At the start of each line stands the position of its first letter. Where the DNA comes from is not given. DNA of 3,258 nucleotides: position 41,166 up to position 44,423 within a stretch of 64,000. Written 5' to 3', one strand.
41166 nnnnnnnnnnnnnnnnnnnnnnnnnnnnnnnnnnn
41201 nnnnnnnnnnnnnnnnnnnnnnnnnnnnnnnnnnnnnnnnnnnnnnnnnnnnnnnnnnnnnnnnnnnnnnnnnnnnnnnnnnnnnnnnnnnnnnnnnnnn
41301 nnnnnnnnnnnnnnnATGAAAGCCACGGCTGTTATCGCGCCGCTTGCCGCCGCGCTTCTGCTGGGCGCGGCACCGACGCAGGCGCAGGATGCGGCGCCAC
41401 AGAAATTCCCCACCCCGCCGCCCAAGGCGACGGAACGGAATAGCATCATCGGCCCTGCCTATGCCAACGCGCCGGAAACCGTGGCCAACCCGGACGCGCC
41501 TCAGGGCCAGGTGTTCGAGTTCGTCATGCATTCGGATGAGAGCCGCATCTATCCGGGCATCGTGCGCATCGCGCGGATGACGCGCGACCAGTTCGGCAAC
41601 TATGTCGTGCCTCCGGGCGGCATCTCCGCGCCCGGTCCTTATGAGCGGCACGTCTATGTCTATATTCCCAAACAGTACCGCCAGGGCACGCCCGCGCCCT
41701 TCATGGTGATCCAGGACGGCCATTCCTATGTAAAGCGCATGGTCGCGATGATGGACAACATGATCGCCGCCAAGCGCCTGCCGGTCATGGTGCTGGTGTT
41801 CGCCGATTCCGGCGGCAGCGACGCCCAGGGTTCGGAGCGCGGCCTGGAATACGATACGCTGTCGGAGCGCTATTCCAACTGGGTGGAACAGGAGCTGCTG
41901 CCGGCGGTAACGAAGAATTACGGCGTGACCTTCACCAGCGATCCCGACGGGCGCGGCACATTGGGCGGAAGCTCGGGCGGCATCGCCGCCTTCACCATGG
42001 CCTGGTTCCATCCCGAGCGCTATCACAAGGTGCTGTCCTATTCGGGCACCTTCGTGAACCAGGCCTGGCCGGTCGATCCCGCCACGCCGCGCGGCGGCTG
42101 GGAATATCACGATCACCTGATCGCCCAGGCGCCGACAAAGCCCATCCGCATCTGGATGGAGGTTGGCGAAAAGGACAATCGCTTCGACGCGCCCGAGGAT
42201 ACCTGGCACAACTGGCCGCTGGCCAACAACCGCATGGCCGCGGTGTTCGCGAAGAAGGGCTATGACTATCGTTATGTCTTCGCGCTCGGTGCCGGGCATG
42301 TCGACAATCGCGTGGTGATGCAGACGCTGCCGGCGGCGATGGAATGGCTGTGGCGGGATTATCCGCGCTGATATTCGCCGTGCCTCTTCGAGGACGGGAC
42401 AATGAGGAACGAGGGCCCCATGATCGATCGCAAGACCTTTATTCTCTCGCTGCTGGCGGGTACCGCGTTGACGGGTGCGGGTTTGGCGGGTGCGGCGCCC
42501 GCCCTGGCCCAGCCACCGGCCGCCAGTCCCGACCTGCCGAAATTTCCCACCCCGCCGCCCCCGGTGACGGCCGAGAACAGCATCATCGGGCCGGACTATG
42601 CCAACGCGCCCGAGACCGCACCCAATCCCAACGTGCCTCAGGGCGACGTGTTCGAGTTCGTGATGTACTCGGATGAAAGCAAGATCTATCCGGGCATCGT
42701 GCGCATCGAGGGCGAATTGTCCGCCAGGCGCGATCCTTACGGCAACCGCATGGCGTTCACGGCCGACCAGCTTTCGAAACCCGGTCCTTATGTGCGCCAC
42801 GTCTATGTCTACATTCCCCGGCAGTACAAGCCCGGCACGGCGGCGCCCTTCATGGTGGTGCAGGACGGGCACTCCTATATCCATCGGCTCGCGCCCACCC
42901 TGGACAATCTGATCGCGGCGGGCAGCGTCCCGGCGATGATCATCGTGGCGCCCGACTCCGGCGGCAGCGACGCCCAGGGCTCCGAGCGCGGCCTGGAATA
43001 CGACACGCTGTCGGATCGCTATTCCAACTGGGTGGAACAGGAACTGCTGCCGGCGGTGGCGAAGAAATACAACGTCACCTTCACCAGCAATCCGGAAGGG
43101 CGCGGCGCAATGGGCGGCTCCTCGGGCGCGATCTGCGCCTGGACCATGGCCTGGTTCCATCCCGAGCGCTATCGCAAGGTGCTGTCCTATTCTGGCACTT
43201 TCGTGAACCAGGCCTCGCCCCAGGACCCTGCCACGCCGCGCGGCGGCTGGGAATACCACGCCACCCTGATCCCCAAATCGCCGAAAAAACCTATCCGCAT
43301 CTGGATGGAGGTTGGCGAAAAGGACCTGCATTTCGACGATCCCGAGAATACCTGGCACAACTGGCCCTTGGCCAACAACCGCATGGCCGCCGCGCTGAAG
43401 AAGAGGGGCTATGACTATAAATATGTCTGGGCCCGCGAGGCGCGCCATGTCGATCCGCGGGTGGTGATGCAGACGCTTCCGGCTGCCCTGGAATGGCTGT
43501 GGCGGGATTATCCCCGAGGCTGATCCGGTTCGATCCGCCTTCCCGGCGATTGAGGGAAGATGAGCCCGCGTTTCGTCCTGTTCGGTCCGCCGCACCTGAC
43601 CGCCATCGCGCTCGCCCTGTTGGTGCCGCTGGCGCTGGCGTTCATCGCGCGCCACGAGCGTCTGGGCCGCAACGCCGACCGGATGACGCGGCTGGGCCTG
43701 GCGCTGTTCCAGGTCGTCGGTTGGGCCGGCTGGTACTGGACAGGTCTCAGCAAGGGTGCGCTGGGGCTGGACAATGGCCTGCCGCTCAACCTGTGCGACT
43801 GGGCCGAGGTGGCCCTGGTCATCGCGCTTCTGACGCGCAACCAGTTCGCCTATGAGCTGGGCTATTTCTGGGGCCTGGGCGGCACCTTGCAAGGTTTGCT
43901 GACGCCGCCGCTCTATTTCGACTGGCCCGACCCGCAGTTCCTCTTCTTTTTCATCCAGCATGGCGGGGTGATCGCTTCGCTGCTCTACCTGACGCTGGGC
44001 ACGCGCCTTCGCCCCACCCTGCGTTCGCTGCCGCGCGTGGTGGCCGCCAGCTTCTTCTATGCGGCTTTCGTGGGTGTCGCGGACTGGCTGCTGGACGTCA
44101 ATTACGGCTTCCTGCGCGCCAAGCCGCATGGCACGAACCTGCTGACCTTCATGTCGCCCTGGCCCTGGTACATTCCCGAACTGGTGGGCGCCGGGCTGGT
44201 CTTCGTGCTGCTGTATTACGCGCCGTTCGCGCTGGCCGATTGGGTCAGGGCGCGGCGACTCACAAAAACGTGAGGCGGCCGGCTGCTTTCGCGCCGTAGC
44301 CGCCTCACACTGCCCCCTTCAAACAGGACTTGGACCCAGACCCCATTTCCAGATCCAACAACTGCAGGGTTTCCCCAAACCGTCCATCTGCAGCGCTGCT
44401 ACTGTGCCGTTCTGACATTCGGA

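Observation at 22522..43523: Candidate undescribed periplasmic sugar-oxidation system built on three PQQ enzymes, ThuA-like proteins and esterases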

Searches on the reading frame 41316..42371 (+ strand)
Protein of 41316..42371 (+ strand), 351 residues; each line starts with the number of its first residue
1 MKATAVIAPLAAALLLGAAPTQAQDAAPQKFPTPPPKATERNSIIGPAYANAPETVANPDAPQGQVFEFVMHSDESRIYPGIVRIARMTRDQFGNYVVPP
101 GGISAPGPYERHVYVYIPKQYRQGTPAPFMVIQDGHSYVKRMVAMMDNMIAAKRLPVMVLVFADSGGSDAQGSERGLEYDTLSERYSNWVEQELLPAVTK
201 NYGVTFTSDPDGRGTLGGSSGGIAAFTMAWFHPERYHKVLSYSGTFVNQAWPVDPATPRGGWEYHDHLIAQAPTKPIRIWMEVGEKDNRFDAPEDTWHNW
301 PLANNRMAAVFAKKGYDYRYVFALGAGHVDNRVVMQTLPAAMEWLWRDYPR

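Call 6: search_protein_families(library=pfam, proteins=[window:41316-42371:+])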
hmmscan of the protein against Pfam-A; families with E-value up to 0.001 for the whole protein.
window:41316-42371:+ (351 aa): 1 family
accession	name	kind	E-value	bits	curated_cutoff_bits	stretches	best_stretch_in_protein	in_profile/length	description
PF00756.26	Esterase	-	3.6e-22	79.8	22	1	110-319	7-227/251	Putative esterase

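Call 14: search_protein_families(library=ncbifam, proteins=[window:41316-42371:+], max_evalue=0.00001)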
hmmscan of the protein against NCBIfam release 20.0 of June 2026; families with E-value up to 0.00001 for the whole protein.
window:41316-42371:+ (351 aa): 1 family
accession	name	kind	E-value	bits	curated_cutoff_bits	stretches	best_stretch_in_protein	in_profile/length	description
NF007758.0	PRK10439.1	equivalog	1.1e-15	57.6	222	1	110-289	197-366/418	enterochelin esterase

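Call 28: search_solved_structures(query=window:41316-42371:+, max_evalue=0.01)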
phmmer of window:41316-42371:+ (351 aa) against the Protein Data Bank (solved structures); distinct sequences matched with E-value up to 0.01: 4.
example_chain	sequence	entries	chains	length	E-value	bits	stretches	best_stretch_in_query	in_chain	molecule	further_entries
8z91_A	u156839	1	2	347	0.00019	23.9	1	107-243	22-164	Esterase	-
7b5v_A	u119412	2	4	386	0.0025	20.2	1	111-245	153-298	Carbohydrate Esterase family 1 protein with an N-terminal carbohydrate binding module fami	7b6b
3i6y_A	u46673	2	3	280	0.0027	20.1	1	210-323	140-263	Esterase APC40077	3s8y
3mga_A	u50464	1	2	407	0.0039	19.6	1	128-260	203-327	Enterochelin esterase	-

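Call 75: find_homologous_proteins(query=window:41316-42371:+, max_evalue=1e-10)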
Query window:41316-42371:+ (351 aa): 6703 proteins with E <= 1e-10 among 8000 candidates; the best 120 are listed.
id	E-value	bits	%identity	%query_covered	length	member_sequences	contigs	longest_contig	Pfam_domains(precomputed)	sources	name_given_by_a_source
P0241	1.4e-241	819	100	100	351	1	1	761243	PF00756.27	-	-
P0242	1.7e-228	776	96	93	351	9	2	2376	PF00756.27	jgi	jgi:enterochelin esterase-like enzyme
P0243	1.0e-211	721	89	93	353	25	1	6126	PF00756.27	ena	-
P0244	3.1e-201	686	83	99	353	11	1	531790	PF00756.27,PF00326.28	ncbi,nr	ncbi:MAG: esterase family protein [Alphaproteobacteria bacterium]|nr:esterase family protein [Alphap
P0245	9.6e-195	665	84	93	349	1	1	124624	PF00756.27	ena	-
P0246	1.1e-194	665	84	93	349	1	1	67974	PF00756.27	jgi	-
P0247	1.4e-192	658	83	93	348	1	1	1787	PF00756.27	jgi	jgi:enterochelin esterase family protein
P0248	2.9e-192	657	82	95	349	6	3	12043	PF00756.27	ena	-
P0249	4.9e-191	653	82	93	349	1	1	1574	PF00756.27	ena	-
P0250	9.0e-191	652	81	97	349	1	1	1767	PF00756.27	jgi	jgi:enterochelin esterase family protein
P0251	1.2e-190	651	82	93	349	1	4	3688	PF00756.27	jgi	jgi:iron(III)-enterobactin esterase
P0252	1.6e-190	651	80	97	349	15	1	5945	PF00756.27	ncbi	-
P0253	1.7e-190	651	83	89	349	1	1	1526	PF00756.27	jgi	-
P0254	2.0e-190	651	82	93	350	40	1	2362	PF00756.27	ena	-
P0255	3.5e-190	650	82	93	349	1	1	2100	PF00756.27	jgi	jgi:iron(III)-enterobactin esterase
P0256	3.8e-190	650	82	93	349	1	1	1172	PF00756.27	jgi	jgi:iron(III)-enterobactin esterase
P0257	6.7e-190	649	80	97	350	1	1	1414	PF00756.27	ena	-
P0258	7.9e-190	649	80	97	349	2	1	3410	PF00756.27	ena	-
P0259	8.4e-190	649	80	97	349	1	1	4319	PF00756.27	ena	-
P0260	1.0e-189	648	82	93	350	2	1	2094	PF00756.27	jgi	jgi:enterochelin esterase family protein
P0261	5.0e-189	646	80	97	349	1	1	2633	PF00756.27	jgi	jgi:enterochelin esterase-like enzyme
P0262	7.4e-189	645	80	97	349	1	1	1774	PF00756.27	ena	-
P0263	7.9e-189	645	80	97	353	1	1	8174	PF00756.27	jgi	jgi:enterochelin esterase family protein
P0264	8.6e-189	645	81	95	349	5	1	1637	PF00756.27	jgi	jgi:iron(III)-enterobactin esterase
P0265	9.2e-189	645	81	92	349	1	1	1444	PF00756.27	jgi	jgi:iron(III)-enterobactin esterase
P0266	1.2e-188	645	80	97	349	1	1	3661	PF00756.27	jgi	-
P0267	1.8e-188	644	81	95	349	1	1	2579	PF00756.27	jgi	jgi:iron(III)-enterobactin esterase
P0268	2.0e-188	644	80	97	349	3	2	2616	PF00756.27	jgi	jgi:enterochelin esterase-like enzyme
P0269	2.7e-188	644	79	97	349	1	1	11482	PF00756.27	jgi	-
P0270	4.0e-188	643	77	100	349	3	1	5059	PF00756.27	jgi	jgi:enterochelin esterase-like enzyme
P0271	5.7e-188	643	79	99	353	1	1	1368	PF00756.27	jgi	jgi:iron(III)-enterobactin esterase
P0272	7.1e-188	642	77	100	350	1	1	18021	PF00756.27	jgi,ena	-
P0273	1.3e-187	641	80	95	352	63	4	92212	PF00756.27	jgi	jgi:enterochelin esterase family protein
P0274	1.5e-187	641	82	92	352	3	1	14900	PF00756.27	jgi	jgi:enterochelin esterase-like enzyme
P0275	5.5e-187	639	80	95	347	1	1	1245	PF00756.27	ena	-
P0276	9.9e-187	638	80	96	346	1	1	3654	PF00756.27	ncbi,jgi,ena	jgi:enterochelin esterase-like enzyme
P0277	1.2e-186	638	80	95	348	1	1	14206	PF00756.27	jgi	jgi:enterochelin esterase-like enzyme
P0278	3.1e-186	637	77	100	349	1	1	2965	PF00756.27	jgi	jgi:enterochelin esterase-like enzyme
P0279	3.7e-186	637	81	95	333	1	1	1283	PF00756.27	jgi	jgi:iron(III)-enterobactin esterase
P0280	1.2e-185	635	80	93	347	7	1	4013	PF00756.27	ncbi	-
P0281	2.1e-185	634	82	92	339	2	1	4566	PF00756.27,PF00326.28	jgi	jgi:enterochelin esterase-like enzyme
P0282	2.2e-185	634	77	99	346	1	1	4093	PF00756.27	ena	-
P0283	9.4e-185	632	80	92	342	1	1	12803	PF00756.27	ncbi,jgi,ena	jgi:enterochelin esterase-like enzyme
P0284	2.0e-184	631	81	92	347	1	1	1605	PF00756.27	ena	-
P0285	2.4e-184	631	80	89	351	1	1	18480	PF00756.27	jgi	jgi:iron(III)-enterobactin esterase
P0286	2.6e-184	630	78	97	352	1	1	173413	PF00756.27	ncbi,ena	-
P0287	4.2e-184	630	80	96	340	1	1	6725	PF00756.27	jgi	jgi:enterochelin esterase-like enzyme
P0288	4.9e-184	630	78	96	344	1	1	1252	PF00756.27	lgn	-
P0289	7.0e-184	629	79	92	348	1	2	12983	PF00756.27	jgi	jgi:enterochelin esterase-like enzyme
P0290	8.7e-184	629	79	95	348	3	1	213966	PF00756.27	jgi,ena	-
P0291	1.2e-183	628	81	89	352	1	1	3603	PF00756.27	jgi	jgi:enterochelin esterase family protein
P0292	1.5e-183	628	81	92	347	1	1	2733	PF00756.27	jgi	jgi:enterochelin esterase family protein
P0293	1.8e-183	628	78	97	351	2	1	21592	PF00756.27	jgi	-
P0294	2.3e-183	627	77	97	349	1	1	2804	PF00756.27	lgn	-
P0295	2.6e-183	627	79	92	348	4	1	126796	PF00756.27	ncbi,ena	-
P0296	4.0e-183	627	79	89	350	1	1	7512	PF00756.27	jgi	jgi:iron(III)-enterobactin esterase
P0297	6.6e-183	626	79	93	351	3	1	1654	PF00756.27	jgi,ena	-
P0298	1.2e-182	625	80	89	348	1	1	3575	PF00756.27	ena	-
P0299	1.2e-182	625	80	92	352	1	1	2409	PF00756.27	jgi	jgi:enterochelin esterase family protein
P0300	1.2e-182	625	81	89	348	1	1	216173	PF00756.27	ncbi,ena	-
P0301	1.3e-182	625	80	92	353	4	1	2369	PF00756.27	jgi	-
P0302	1.4e-182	625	80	89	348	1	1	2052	PF00756.27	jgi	-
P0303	1.5e-182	625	80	92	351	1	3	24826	PF00756.27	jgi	jgi:enterochelin esterase family protein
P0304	1.6e-182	625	79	92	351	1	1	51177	PF00756.27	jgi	jgi:iron(III)-enterobactin esterase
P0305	2.0e-182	624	80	89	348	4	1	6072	PF00756.27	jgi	-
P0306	2.0e-182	624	80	89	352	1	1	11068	PF00756.27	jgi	jgi:enterochelin esterase family protein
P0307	2.9e-182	624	81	92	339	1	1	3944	PF00756.27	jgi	jgi:enterochelin esterase-like enzyme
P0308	3.9e-182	623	80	89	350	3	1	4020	PF00756.27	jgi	jgi:enterochelin esterase family protein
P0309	4.4e-182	623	80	89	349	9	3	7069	PF00756.27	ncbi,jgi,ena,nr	ncbi:MAG TPA: alpha/beta hydrolase-fold protein [Rhizomicrobium sp.]|nr:alpha/beta hydrolase-fold pr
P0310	4.6e-182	623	75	100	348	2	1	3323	PF00756.27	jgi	-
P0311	6.0e-182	623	80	92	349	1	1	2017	PF00756.27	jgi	jgi:enterochelin esterase family protein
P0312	7.8e-182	622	77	96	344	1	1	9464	PF00756.27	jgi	jgi:enterochelin esterase-like enzyme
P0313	1.7e-181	621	80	89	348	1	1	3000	PF00756.27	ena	-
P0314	2.1e-181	621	80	89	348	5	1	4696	PF00756.27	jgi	jgi:enterochelin esterase-like enzyme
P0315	2.6e-181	621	80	89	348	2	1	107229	PF00756.27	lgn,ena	-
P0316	2.6e-181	621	77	97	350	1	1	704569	PF00756.27,PF00326.28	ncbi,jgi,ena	jgi:enterochelin esterase-like enzyme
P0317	3.5e-181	620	77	96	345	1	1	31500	PF00756.27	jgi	jgi:enterochelin esterase-like enzyme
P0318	4.7e-181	620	80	92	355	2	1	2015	PF00756.27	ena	-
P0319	6.6e-181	619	76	97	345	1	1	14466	PF00756.27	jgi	jgi:enterochelin esterase family protein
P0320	7.9e-181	619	81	89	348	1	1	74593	PF00756.27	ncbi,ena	-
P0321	1.1e-180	619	75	100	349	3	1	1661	PF00756.27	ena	-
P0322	1.2e-180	618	77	97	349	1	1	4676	PF00756.27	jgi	jgi:enterochelin esterase family protein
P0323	3.0e-180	617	79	89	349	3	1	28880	PF00756.27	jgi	jgi:enterochelin esterase-like enzyme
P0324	3.2e-180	617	75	98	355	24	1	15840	PF00756.27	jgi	jgi:enterochelin esterase family protein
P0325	3.6e-180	617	76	96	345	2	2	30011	PF00756.27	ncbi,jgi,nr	ncbi:MAG: hypothetical protein JWP16_1854 [Alphaproteobacteria bacterium]|jgi:enterochelin esterase 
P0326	3.7e-180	617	80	89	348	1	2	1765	PF00756.27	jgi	jgi:iron(III)-enterobactin esterase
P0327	4.2e-180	617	76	97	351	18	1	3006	PF00756.27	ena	-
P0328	4.3e-180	617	78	93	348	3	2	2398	PF00756.27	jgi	jgi:enterochelin esterase-like enzyme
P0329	4.5e-180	617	79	92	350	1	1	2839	PF00756.27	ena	-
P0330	4.6e-180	617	75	100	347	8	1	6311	PF00756.27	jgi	jgi:enterochelin esterase-like enzyme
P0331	7.4e-180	616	80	92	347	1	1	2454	PF00756.27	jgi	jgi:enterochelin esterase family protein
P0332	1.2e-179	615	76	97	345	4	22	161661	PF00756.27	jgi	jgi:enterochelin esterase family protein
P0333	1.2e-179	615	78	92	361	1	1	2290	PF00756.27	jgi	jgi:iron(III)-enterobactin esterase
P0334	1.2e-179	615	78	92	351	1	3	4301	PF00756.27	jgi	-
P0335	1.3e-179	615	79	92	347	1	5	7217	PF00756.27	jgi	jgi:enterochelin esterase family protein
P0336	1.4e-179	615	78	92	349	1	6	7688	PF00756.27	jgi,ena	-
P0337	1.5e-179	615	79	92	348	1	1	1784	PF00756.27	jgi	-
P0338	2.9e-179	614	75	97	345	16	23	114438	PF00756.27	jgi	jgi:enterochelin esterase family protein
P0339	3.3e-179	614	76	96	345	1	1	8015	PF00756.27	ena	-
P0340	3.4e-179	614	79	92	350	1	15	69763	PF00756.27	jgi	jgi:enterochelin esterase family protein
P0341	3.8e-179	614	80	91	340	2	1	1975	PF00756.27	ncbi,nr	ncbi:MAG TPA: alpha/beta hydrolase-fold protein, partial [Rhizomicrobium sp.]|nr:alpha/beta hydrolas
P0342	4.0e-179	613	74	100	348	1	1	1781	PF00756.27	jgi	-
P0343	4.3e-179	613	79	92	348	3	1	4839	PF00756.27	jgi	jgi:enterochelin esterase-like enzyme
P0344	5.0e-179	613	79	92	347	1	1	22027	PF00756.27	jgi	jgi:enterochelin esterase family protein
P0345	5.8e-179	613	75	96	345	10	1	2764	PF00756.27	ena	-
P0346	7.8e-179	612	77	95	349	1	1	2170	PF00756.27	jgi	-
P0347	9.3e-179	612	79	92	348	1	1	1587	PF00756.27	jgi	-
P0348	1.1e-178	612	78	89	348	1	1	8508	PF00756.27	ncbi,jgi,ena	jgi:enterochelin esterase-like enzyme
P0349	1.5e-178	612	79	92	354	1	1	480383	PF00756.27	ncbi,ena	-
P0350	1.7e-178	611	75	97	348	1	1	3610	PF00756.27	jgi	jgi:enterochelin esterase family protein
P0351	2.1e-178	611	74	100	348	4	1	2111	PF00756.27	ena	-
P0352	2.7e-178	611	78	92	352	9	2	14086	PF00756.27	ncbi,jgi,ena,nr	ncbi:MAG TPA: alpha/beta hydrolase-fold protein [Rhizomicrobium sp.]|jgi:enterochelin esterase famil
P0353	4.2e-178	610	78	92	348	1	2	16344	PF00756.27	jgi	-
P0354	5.2e-178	610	77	93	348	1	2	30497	PF00756.27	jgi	jgi:enterochelin esterase-like enzyme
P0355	5.3e-178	610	75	100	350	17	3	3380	PF00756.27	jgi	-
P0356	6.8e-178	609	78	92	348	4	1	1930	PF00756.27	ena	-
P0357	7.0e-178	609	78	92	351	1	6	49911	PF00756.27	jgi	jgi:enterochelin esterase family protein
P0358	1.3e-177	608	80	92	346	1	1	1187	PF00756.27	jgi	jgi:enterochelin esterase family protein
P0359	2.7e-177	607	77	92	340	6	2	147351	PF00756.27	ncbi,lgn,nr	ncbi:MAG TPA: alpha/beta hydrolase-fold protein [Rhizomicrobium sp.]|nr:alpha/beta hydrolase-fold pr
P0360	3.3e-177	607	72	98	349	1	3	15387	PF00756.27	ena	-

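Call 76: find_encoding_contigs(protein=P0316, flank=8000, max_places=1)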
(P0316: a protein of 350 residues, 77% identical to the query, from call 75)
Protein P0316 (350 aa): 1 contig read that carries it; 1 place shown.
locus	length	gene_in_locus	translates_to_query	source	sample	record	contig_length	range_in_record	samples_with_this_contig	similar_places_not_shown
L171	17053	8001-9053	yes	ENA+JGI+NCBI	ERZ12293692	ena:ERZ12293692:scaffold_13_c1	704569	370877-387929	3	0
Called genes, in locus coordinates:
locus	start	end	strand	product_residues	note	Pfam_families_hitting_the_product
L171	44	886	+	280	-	PF01557:FAA_hydrolase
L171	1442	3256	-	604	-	PF00920:ILVD_EDD_N, PF24877:ILV_EDD_C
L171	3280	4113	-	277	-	PF00106:adh_short, PF08659:KR (weak), PF13561:adh_short_C2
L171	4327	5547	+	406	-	PF07690:MFS_1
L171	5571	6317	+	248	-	PF00106:adh_short, PF03807:F420_oxidored (faint), PF08659:KR, PF23441:SDR, PF13561:adh_short_C2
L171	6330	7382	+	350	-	PF01261:AP_endonuc_2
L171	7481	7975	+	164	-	PF13207:AAA_17 (weak), PF13238:AAA_18 (weak), PF13671:AAA_33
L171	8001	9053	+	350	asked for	PF00756:Esterase, PF00326:Peptidase_S9 (faint)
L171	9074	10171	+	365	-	PF00756:Esterase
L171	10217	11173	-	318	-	PF03812:KdgT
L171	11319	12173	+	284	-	PF00512:HisKA, PF02518:HATPase_c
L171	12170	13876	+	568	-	PF01580:FtsK_SpoIIIE (faint), PF01935:DUF87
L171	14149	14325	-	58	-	-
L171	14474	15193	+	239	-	PF14808:TMEM164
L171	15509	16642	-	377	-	PF06559:DCD_N, PF22769:DCD, PF22569:DCD_C, PF22769:DCD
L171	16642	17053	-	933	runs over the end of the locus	PF13307:Helicase_C_2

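Call 77: find_encoding_contigs(protein=P0338, flank=8000, max_places=1)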
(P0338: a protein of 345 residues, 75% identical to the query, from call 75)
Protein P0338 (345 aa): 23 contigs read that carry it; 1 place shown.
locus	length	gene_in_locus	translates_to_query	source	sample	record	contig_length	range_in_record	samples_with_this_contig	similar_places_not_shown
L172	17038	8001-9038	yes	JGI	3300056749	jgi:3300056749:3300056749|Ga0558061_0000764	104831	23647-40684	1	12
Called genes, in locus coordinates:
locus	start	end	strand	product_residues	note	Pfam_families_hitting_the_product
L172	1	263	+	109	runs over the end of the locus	-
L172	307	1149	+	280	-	PF01557:FAA_hydrolase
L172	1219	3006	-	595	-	PF00920:ILVD_EDD_N, PF24877:ILV_EDD_C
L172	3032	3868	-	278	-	PF00106:adh_short, PF08659:KR (weak), PF13561:adh_short_C2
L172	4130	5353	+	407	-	PF01306:LacY_symp (faint), PF07690:MFS_1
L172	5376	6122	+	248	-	PF00106:adh_short, PF08659:KR, PF23441:SDR, PF13561:adh_short_C2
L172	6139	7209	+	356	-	PF01261:AP_endonuc_2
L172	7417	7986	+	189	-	PF13191:AAA_16 (weak), PF13238:AAA_18 (faint), PF13671:AAA_33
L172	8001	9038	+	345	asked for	PF00756:Esterase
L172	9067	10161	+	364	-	PF00756:Esterase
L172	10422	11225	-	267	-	PF03988:DUF347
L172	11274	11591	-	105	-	PF03413:PepSY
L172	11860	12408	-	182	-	PF00595:PDZ (weak), PF13180:PDZ_2 (weak), PF17820:PDZ_6 (weak)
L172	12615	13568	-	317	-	PF03812:KdgT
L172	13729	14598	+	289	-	PF00512:HisKA, PF02518:HATPase_c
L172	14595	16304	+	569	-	PF01580:FtsK_SpoIIIE (faint), PF01935:DUF87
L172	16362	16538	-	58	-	-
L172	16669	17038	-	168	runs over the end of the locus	PF13302:Acetyltransf_3, PF00583:Acetyltransf_1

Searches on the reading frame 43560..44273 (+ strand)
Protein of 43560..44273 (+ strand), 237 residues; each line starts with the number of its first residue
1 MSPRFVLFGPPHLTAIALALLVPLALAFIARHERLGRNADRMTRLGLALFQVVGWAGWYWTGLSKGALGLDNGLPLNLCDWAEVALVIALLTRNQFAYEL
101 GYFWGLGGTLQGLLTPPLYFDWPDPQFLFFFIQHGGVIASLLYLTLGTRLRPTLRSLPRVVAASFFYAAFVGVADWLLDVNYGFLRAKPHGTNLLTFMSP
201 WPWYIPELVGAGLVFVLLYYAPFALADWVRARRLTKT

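Call 6: search_protein_families(library=pfam, proteins=[window:43560-44273:+])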
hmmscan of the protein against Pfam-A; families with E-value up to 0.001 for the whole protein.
window:43560-44273:+ (237 aa): 1 family
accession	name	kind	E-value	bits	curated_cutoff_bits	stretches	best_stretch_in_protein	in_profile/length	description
PF14808.11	TMEM164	-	3.4e-42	144.9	25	1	7-219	1-216/217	TMEM164 family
